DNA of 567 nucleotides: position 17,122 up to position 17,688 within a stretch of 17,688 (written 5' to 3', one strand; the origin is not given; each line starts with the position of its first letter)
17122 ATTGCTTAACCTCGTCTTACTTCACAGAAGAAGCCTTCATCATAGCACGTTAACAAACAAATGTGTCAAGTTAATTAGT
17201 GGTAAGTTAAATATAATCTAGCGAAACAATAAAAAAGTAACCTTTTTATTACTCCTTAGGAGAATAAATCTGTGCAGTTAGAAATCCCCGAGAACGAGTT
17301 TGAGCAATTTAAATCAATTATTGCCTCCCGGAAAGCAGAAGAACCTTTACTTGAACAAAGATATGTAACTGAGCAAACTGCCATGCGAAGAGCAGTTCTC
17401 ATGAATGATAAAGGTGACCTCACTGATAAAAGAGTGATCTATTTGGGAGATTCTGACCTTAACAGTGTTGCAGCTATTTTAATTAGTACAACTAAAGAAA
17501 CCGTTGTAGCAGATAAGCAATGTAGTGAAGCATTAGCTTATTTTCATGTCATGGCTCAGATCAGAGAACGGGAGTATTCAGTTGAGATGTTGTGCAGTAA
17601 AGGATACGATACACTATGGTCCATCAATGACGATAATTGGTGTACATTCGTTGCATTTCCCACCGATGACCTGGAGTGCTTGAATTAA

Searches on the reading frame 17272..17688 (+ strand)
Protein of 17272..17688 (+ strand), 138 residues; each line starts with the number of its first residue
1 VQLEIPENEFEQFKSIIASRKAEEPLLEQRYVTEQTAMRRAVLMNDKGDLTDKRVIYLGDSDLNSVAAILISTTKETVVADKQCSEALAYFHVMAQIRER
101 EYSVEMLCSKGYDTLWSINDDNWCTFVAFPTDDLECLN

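Call 38: search_protein_families(library=pfam, proteins=[window:17272-17688:+], max_evalue=0.001)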
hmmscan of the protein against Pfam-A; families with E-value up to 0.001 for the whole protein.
window:17272-17688:+ (138 aa): 1 family
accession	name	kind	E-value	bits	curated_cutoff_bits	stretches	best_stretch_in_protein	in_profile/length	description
PF01861.22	BpsA_C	-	7.3e-15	55.3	27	1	10-135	3-122/243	Branched-chain polyamine synthase A C-terminal domain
